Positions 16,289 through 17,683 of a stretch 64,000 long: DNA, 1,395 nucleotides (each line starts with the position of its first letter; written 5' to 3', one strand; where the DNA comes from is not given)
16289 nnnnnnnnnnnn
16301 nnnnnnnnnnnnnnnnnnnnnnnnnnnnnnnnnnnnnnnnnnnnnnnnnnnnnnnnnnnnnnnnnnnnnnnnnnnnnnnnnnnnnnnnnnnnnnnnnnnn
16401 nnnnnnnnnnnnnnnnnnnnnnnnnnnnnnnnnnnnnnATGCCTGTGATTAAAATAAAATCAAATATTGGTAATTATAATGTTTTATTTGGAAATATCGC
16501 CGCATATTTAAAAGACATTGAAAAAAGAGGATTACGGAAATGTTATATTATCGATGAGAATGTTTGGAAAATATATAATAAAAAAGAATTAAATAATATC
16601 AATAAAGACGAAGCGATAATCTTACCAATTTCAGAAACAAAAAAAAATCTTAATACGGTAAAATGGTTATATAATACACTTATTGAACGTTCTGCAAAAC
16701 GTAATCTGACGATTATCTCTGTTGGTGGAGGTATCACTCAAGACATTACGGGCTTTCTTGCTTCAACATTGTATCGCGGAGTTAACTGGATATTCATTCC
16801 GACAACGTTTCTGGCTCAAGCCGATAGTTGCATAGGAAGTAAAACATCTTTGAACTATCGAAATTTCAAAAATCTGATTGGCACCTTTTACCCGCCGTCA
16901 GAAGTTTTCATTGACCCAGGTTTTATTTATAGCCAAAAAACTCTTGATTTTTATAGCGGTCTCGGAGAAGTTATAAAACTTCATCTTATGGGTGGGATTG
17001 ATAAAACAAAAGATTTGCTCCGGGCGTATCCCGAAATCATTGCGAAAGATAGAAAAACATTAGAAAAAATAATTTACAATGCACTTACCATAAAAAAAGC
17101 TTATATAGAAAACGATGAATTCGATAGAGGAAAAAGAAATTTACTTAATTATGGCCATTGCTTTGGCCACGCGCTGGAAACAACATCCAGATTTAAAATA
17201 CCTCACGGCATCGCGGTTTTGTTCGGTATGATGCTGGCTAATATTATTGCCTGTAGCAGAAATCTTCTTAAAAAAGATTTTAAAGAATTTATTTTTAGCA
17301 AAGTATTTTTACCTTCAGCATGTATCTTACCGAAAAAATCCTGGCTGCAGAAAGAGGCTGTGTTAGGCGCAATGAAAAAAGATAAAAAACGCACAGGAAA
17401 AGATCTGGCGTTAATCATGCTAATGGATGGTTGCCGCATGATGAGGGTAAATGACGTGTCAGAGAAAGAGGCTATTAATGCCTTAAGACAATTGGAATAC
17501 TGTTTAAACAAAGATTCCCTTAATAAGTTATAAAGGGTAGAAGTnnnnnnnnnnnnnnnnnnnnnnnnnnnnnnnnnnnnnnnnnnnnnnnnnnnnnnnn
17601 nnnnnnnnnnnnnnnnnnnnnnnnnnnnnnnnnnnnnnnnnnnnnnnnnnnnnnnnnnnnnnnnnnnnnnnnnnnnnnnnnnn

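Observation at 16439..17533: DHQS-like sugar-phosphate cyclase embedded in a glycan locus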

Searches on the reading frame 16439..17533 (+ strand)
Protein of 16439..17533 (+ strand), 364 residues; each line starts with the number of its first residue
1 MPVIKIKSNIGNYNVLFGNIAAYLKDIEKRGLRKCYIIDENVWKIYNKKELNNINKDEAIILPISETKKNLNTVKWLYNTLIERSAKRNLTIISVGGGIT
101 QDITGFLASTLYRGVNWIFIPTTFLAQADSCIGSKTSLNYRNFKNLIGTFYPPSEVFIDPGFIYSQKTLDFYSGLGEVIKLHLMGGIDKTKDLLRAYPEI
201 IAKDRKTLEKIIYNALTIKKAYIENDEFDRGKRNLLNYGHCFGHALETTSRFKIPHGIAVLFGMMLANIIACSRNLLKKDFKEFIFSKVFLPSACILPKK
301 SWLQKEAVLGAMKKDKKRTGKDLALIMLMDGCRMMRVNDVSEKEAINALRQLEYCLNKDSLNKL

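Call 3: search_protein_families(library=pfam, proteins=[window:16439-17533:+])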
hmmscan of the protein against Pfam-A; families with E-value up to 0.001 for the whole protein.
window:16439-17533:+ (364 aa): 3 families
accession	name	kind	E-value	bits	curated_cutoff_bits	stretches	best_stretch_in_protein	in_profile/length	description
PF01761.26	DHQ_synthase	-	6.1e-34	116.6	24.2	1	60-166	2-108/115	3-dehydroquinate synthase N-terminal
PF24621.2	DHQS_C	-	1.5e-29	103.3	27.6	1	174-317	1-143/144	3-dehydroquinate synthase C-terminal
PF02833.19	DHHA2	-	0.00069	20.4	27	0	274-333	16-78/126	DHHA2 domain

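Call 5: search_protein_families(library=ncbifam, proteins=[window:16439-17533:+], max_evalue=0.001)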
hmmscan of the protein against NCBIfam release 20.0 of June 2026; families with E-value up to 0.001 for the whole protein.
window:16439-17533:+ (364 aa): 5 families
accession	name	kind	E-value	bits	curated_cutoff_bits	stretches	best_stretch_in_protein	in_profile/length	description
TIGR04425.1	P_lya_rel_AroB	hypoth_equivalog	9.7e-123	409.6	400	1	6-352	1-344/348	AroB-related putative sugar phosphate phospholyase (cyclizing)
TIGR01357.1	aroB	equivalog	3.6e-76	256.6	305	1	26-347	16-341/344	3-dehydroquinate synthase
NF004852.0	PRK06203.1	equivalog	3.6e-47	161.1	333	1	56-356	88-395/407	3-dehydroquinate synthase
NF010556.0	PRK13951.1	equivalog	1.5e-43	149.4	560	1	40-289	194-434/492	bifunctional shikimate kinase AroK/3-dehydroquinate synthase AroB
NF010627.0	PRK14021.1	equivalog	3.2e-38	131.4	565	1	59-346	240-533/542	bifunctional shikimate kinase/3-dehydroquinate synthase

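Call 8: find_homologous_proteins(query=window:16439-17533:+)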
Query window:16439-17533:+ (364 aa): 6983 proteins with E <= 0.001 among 8000 candidates; the best 120 are listed.
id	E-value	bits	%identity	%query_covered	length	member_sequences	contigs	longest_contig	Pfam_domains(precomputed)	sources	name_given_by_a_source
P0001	1.9e-241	818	100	100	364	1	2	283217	PF24621.3,PF01761.27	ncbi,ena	-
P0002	4.8e-153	528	67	97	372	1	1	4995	PF24621.3,PF01761.27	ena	-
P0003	9.9e-137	474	60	98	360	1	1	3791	PF24621.3,PF01761.27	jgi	-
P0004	1.6e-134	467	58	98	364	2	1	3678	PF24621.3,PF01761.27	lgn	-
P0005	4.5e-134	465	58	97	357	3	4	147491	PF13685.13,PF24621.3,PF01761.27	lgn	-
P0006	7.6e-134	464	58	98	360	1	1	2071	PF13685.13,PF24621.3,PF01761.27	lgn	-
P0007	1.7e-132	460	57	97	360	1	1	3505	PF13685.13,PF24621.3,PF01761.27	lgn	-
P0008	2.0e-132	460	57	97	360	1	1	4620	PF24621.3,PF01761.27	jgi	jgi:3-dehydroquinate synthase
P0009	9.8e-132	457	59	97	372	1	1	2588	PF24621.3,PF01761.27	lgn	-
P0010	5.3e-131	455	56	97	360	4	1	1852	PF13685.13,PF24621.3,PF01761.27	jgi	jgi:3-dehydroquinate synthase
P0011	4.0e-130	452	56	98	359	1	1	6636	PF24621.3,PF01761.27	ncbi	-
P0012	1.2e-129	451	57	97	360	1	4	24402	PF24621.3,PF01761.27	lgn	-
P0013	5.5e-129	448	57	98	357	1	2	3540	PF24621.3,PF01761.27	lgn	-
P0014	2.4e-128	446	57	97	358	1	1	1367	PF13685.13,PF24621.3,PF01761.27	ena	-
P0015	2.3e-127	443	55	97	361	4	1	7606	PF24621.3,PF01761.27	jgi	jgi:3-dehydroquinate synthase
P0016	2.6e-127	443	56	98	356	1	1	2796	PF24621.3,PF01761.27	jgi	jgi:3-dehydroquinate synthase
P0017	3.0e-127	443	56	97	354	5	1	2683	PF24621.3,PF01761.27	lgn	-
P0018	3.4e-127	443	55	97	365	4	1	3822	PF24621.3,PF01761.27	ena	-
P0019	4.1e-127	442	56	98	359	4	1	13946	PF24621.3,PF01761.27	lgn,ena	-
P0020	5.1e-127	442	56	98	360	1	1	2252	PF24621.3,PF01761.27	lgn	-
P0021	5.7e-127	442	56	97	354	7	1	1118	PF24621.3,PF01761.27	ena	-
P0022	8.6e-127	441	56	97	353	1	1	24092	PF24621.3,PF01761.27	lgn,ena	-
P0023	2.4e-126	440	56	99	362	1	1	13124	PF24621.3,PF01761.27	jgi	-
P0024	4.0e-126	439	54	97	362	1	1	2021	PF13685.13,PF24621.3,PF01761.27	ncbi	-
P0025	4.2e-126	439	56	96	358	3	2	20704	PF24621.3,PF01761.27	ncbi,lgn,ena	-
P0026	5.0e-126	439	56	97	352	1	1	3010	PF24621.3,PF01761.27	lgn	-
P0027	1.3e-125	437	58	97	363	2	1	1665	PF24621.3,PF01761.27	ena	-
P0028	4.0e-125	436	56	99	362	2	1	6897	PF24621.3,PF01761.27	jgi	-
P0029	5.0e-125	435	54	96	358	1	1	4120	PF24621.3,PF01761.27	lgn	-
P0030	5.6e-125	435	56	100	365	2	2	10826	PF24621.3,PF01761.27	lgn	-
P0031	1.5e-124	434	55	97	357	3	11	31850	PF24621.3,PF01761.27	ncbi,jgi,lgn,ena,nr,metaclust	ncbi:MAG: hypothetical protein COS29_04735 [Candidatus Omnitrophica bacterium CG02_land_8_20_14_3_00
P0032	1.7e-124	434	56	97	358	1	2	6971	PF13685.13,PF24621.3,PF01761.27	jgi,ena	-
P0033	2.0e-124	433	57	99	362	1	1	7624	PF13685.13,PF24621.3,PF01761.27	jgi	jgi:3-dehydroquinate synthase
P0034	9.1e-124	431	56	99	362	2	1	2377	PF24621.3,PF01761.27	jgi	-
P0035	2.1e-123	430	56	97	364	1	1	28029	PF24621.3,PF01761.27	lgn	-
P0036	2.7e-123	430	53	99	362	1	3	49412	PF24621.3,PF01761.27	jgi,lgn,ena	-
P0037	1.0e-122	428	55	99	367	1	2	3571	PF24621.3,PF01761.27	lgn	-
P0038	1.2e-122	428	56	96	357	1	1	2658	PF13685.13,PF24621.3,PF01761.27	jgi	-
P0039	1.2e-122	428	55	96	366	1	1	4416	PF24621.3,PF01761.27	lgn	-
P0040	1.5e-122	427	54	97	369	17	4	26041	PF13685.13,PF24621.3,PF01761.27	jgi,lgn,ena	-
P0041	1.7e-122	427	53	96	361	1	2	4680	PF24621.3,PF01761.27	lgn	-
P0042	1.8e-122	427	54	98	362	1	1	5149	PF24621.3,PF01761.27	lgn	-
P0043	2.7e-122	426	54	97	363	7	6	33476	PF24621.3,PF01761.27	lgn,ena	-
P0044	3.1e-122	426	55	97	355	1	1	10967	PF13685.13,PF24621.3,PF01761.27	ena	-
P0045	4.3e-122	426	53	95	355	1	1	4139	PF24621.3,PF01761.27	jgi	jgi:3-dehydroquinate synthase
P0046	5.4e-122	425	53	96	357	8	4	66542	PF24621.3,PF01761.27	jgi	jgi:3-dehydroquinate synthase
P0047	9.0e-122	425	54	97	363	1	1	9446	PF24621.3,PF01761.27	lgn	-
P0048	9.1e-122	425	53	96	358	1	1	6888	PF24621.3,PF01761.27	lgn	-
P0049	1.1e-121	424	54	95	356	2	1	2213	PF24621.3,PF01761.27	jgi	jgi:3-dehydroquinate synthase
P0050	1.2e-121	424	57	94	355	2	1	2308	PF24621.3,PF01761.27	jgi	-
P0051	1.4e-121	424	54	98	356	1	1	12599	PF24621.3,PF01761.27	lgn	-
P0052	1.5e-121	424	54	97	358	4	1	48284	PF13685.13,PF24621.3,PF01761.27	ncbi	-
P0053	1.5e-121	424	56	96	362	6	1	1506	PF24621.3,PF01761.27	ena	-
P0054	1.5e-121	424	54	97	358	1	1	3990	PF24621.3,PF01761.27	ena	-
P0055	4.7e-121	422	53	97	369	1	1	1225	PF24621.3,PF01761.27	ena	-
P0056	1.1e-120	421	55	98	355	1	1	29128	PF24621.3,PF01761.27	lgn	-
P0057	1.2e-120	421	54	97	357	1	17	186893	PF24621.3,PF01761.27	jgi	jgi:3-dehydroquinate synthase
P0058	1.2e-120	421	54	99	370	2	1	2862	PF24621.3,PF01761.27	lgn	-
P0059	1.3e-120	421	54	98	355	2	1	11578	PF24621.3,PF01761.27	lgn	-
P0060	1.3e-120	421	56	96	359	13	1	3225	PF24621.3,PF01761.27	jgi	-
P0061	1.6e-120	421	54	98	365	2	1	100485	PF24621.3,PF01761.27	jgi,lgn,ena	-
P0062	2.1e-120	420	53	97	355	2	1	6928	PF24621.3,PF01761.27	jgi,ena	-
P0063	2.2e-120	420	52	98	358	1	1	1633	PF13685.13,PF24621.3,PF01761.27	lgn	-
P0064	3.7e-120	419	54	98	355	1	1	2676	PF24621.3,PF01761.27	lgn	-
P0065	3.9e-120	419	52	95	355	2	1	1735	PF24621.3,PF01761.27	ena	-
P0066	4.4e-120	419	53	96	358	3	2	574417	PF24621.3,PF01761.27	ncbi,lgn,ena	-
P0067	9.0e-120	418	54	97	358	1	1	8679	PF24621.3,PF01761.27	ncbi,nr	ncbi:MAG: 3-dehydroquinate synthase [Candidatus Omnitrophica bacterium]|nr:3-dehydroquinate synthase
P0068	1.3e-119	418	52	95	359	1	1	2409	PF24621.3,PF01761.27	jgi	jgi:3-dehydroquinate synthase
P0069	1.5e-119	417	52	98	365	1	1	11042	PF24621.3,PF01761.27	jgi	jgi:3-dehydroquinate synthase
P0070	1.7e-119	417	52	97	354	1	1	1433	PF24621.3,PF01761.27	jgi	jgi:3-dehydroquinate synthase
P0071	1.9e-119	417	53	98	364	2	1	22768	PF24621.3,PF01761.27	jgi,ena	-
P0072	2.4e-119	417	54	97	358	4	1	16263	PF24621.3,PF01761.27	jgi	-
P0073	2.4e-119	417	53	97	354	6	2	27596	PF13685.13,PF24621.3,PF01761.27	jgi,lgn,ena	-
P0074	2.5e-119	417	53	97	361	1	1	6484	PF24621.3,PF01761.27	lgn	-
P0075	4.1e-119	416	54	97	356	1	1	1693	PF24621.3,PF01761.27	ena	-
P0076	6.5e-119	415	53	97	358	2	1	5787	PF24621.3,PF01761.27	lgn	-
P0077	7.7e-119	415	53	98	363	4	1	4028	PF24621.3,PF01761.27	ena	-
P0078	8.5e-119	415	55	97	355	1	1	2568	PF13685.13,PF24621.3,PF01761.27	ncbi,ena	-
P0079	8.8e-119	415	52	96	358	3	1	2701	PF24621.3,PF01761.27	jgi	jgi:3-dehydroquinate synthase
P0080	1.2e-118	414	53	96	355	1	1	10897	PF24621.3,PF01761.27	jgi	jgi:3-dehydroquinate synthase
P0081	1.6e-118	414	51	98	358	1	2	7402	PF24621.3,PF01761.27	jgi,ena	-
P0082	1.7e-118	414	55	95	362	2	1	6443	PF24621.3,PF01761.27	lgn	-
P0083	2.2e-118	414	53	97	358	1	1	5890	PF24621.3,PF01761.27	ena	-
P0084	2.7e-118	413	52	96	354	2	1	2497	PF24621.3,PF01761.27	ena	-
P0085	2.8e-118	413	54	96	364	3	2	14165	PF24621.3,PF01761.27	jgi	jgi:3-dehydroquinate synthase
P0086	3.3e-118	413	51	97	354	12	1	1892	PF24621.3,PF01761.27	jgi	jgi:3-dehydroquinate synthase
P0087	3.8e-118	413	53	98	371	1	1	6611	PF24621.3,PF01761.27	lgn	-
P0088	4.6e-118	413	53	97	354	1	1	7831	PF24621.3,PF01761.27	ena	-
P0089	6.3e-118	412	53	97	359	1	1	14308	PF24621.3,PF01761.27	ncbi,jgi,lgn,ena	-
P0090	8.4e-118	412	54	93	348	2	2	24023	PF24621.3,PF01761.27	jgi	-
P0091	1.3e-117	411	55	97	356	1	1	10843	PF24621.3,PF01761.27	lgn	-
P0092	2.3e-117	410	52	97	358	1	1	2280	PF24621.3,PF01761.27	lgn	-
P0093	2.4e-117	410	52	96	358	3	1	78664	PF24621.3,PF01761.27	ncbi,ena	-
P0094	3.0e-117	410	54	97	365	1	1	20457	PF24621.3,PF01761.27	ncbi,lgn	ncbi:MAG: AroB-related putative sugar phosphate phospholyase (cyclizing) [Syntrophaceae bacterium]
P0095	3.3e-117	410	55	98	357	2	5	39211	PF24621.3,PF01761.27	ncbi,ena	-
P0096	6.1e-117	409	53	98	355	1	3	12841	PF13685.13,PF24621.3,PF01761.27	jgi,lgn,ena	-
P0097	6.1e-117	409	52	96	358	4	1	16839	PF24621.3,PF01761.27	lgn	-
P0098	6.8e-117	409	53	97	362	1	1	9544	PF24621.3,PF01761.27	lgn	-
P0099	7.9e-117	408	53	97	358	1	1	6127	PF24621.3,PF01761.27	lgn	-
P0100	9.4e-117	408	53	98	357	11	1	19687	PF24621.3,PF01761.27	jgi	-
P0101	9.4e-117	408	53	97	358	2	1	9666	PF24621.3,PF01761.27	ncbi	-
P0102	1.0e-116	408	52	96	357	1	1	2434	PF24621.3,PF01761.27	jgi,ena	-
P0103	1.2e-116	408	51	97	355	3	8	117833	PF24621.3,PF01761.27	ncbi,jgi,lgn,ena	jgi:3-dehydroquinate synthase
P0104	1.7e-116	407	54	98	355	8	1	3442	PF24621.3,PF01761.27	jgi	jgi:3-dehydroquinate synthase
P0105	1.7e-116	407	57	87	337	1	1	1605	PF24621.3,PF01761.27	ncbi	-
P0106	2.3e-116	407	54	96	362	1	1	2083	PF13685.13,PF24621.3,PF01761.27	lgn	-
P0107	2.3e-116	407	51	96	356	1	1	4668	PF24621.3,PF01761.27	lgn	-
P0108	3.1e-116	406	53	97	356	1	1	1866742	PF24621.3,PF01761.27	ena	-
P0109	3.3e-116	406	52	98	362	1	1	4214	PF24621.3,PF01761.27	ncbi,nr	ncbi:MAG: 3-dehydroquinate synthase [Chloroflexota bacterium]|nr:3-dehydroquinate synthase [Chlorofl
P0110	3.8e-116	406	54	96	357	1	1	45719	PF24621.3,PF01761.27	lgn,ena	-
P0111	3.8e-116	406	53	96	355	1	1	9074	PF13685.13,PF24621.3,PF01761.27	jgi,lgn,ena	-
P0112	3.9e-116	406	53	96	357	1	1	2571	PF13685.13,PF24621.3,PF01761.27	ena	-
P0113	4.3e-116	406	52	97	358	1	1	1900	PF13685.13,PF24621.3,PF01761.27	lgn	-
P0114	4.3e-116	406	53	96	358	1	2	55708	PF24621.3,PF01761.27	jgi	jgi:3-dehydroquinate synthase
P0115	6.3e-116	405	54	97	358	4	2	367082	PF24621.3,PF01761.27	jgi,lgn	jgi:3-dehydroquinate synthase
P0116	7.0e-116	405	54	95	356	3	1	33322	PF24621.3,PF01761.27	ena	-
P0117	7.6e-116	405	52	98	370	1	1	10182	PF24621.3,PF01761.27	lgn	-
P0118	8.2e-116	405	52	96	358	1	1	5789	PF24621.3,PF01761.27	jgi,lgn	jgi:3-dehydroquinate synthase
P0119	8.6e-116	405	51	98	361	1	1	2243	PF24621.3,PF01761.27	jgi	jgi:3-dehydroquinate synthase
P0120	9.1e-116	405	55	96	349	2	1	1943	PF24621.3,PF01761.27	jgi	jgi:3-dehydroquinate synthase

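Call 9: find_encoding_contigs(protein=P0001, flank=10000, max_places=3)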
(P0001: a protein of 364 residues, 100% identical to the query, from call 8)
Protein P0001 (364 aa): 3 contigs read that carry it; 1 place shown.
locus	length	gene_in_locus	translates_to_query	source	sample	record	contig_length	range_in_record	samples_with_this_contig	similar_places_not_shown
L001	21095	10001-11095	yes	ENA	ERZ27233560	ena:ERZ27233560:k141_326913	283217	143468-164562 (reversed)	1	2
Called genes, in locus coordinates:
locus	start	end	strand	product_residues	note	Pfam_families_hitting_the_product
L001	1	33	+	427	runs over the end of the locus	-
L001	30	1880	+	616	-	-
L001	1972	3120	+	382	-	PF13385:Laminin_G_3 (weak)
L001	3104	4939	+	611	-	-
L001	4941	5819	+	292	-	PF01370:Epimerase, PF04321:RmlD_sub_bind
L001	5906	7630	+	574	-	PF02776:TPP_enzyme_N, PF00205:TPP_enzyme_M, PF02775:TPP_enzyme_C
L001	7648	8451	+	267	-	PF03328:HpcH_HpaI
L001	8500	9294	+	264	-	PF03328:HpcH_HpaI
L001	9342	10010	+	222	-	PF00106:adh_short, PF13561:adh_short_C2, PF23441:SDR, PF08643:DUF1776 (weak)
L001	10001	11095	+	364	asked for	PF01761:DHQ_synthase, PF24621:DHQS_C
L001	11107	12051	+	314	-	PF00535:Glycos_transf_2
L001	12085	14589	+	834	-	-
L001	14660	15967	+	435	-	PF01943:Polysacc_synt (weak)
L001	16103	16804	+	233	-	PF13489:Methyltransf_23, PF13847:Methyltransf_31, PF08241:Methyltransf_11, PF08242:Methyltransf_12, PF13649:Methyltransf_25, PF01739:CheR (weak)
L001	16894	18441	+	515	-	PF13231:PMT_2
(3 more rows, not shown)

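Call 10: find_encoding_contigs(protein=P0031, flank=10000, max_places=4)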
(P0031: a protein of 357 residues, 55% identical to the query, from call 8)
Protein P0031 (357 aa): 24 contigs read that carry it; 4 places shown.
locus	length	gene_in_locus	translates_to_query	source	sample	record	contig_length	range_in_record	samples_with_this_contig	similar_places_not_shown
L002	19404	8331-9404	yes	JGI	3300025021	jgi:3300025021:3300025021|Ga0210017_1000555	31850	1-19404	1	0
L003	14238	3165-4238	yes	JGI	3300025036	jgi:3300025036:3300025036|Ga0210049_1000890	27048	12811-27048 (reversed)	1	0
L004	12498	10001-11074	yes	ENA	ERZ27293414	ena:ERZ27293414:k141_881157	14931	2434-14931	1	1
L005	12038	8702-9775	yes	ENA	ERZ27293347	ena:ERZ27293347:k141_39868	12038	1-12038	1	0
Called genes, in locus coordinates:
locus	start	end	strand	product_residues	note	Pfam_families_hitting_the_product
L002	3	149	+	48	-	?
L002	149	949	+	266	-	PF00535:Glycos_transf_2 (weak)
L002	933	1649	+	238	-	PF01209:Ubie_methyltran, PF13489:Methyltransf_23, PF13847:Methyltransf_31, PF08241:Methyltransf_11, PF08242:Methyltransf_12, PF13649:Methyltransf_25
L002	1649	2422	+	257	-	PF00483:NTP_transferase, PF12804:NTP_transf_3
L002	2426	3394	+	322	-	PF01370:Epimerase, PF02719:Polysacc_synt_2, PF04321:RmlD_sub_bind, PF01073:3Beta_HSD, PF16363:GDP_Man_Dehyd, PF07993:NAD_binding_4 (weak)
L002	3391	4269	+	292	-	PF01370:Epimerase, PF04321:RmlD_sub_bind, PF16363:GDP_Man_Dehyd (weak)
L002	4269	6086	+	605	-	PF02776:TPP_enzyme_N, PF00205:TPP_enzyme_M, PF02775:TPP_enzyme_C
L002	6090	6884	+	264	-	-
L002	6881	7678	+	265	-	PF03328:HpcH_HpaI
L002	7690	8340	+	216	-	PF00106:adh_short, PF13561:adh_short_C2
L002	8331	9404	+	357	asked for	PF01761:DHQ_synthase, PF24621:DHQS_C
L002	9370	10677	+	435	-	PF00266:Aminotran_5 (weak), PF01041:DegT_DnrJ_EryC1, PF01053:Cys_Met_Meta_PP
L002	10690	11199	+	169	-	PF08241:Methyltransf_11, PF08242:Methyltransf_12 (faint), PF13489:Methyltransf_23 (weak), PF13649:Methyltransf_25 (faint), PF13847:Methyltransf_31 (faint)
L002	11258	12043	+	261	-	PF00535:Glycos_transf_2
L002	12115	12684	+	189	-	PF00702:Hydrolase, PF08645:PNK3P, PF13419:HAD_2, PF13242:Hydrolase_like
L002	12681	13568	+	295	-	PF02574:S-methyl_trans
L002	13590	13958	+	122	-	PF05635:23S_rRNA_IVP, PF22296:bAvd (weak)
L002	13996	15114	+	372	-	PF06925:MGDG_synth, PF02350:Epimerase_2, PF00534:Glycos_transf_1, PF04101:Glyco_tran_28_C, PF13692:Glyco_trans_1_4 (weak)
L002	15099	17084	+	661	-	PF17764:PriA_3primeBD, PF00270:DEAD, PF04851:ResIII, PF18319:Zn_ribbon_PriA, PF00271:Helicase_C, PF18074:PriA_C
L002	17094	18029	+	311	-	PF00551:Formyl_trans_N, PF02911:Formyl_trans_C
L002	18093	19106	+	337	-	PF01087:GalP_UDP_transf, PF16285:DUF4931_N, PF16268:DUF4921, PF02744:GalP_UDP_tr_C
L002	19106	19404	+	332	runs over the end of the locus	PF01087:GalP_UDP_transf, PF01230:HIT (faint), PF16285:DUF4931_N, PF16268:DUF4921, PF02744:GalP_UDP_tr_C (weak)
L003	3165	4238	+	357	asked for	PF01761:DHQ_synthase, PF24621:DHQS_C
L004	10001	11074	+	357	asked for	PF01761:DHQ_synthase, PF24621:DHQS_C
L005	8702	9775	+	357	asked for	PF01761:DHQ_synthase, PF24621:DHQS_C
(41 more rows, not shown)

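Call 16: search_solved_structures(query=window:16439-17533:+, max_evalue=1e-10, show_alignments=0)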
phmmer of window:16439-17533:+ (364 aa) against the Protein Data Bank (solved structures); distinct sequences matched with E-value up to 1e-10: 16.
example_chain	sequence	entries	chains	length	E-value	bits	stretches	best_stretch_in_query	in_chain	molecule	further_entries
3clh_A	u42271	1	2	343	9.6e-40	140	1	59-284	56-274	3-dehydroquinate synthase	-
3zok_A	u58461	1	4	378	4.1e-39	137.9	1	53-271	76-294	3-DEHYDROQUINATE SYNTHASE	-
5hvn_A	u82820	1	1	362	4.2e-39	137.9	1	13-330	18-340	3-dehydroquinate synthase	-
1xag_A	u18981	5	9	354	6.1e-39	137.4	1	36-328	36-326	3-dehydroquinate synthase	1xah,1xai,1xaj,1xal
5eks_A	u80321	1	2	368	9.4e-39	136.8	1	49-330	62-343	3-dehydroquinate synthase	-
6lk2_A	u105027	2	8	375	3e-37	131.8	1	44-328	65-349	3-dehydroquinate synthase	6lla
1ujn_A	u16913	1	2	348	3.1e-36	128.5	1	60-324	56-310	dehydroquinate synthase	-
3okf_A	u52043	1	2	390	3.5e-36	128.3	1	57-329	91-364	3-dehydroquinate synthase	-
3qbd_A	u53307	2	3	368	3.5e-33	118.4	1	59-271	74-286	3-dehydroquinate synthase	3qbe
6c5c_A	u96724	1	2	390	4e-33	118.2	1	65-344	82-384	3-dehydroquinate synthase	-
7u5s_A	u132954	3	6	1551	1.2e-31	113.4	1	65-344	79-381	Pentafunctional AROM polypeptide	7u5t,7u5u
2d2x_A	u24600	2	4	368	6.2e-31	111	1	66-279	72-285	2-deoxy-scyllo-inosose synthase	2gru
1dqs_A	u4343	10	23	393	1.4e-30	109.9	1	86-272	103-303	PROTEIN (3-DEHYDROQUINATE SYNTHASE) | 3-DEHYDROQUINATE SYNTHASE | Pentafunctional AROM polypeptide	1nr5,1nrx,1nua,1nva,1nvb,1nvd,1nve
6hqv_A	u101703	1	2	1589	3.7e-30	108.5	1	62-271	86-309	Pentafunctional AROM polypeptide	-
4p53_A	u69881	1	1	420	3e-25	92.4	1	61-279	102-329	Cyclase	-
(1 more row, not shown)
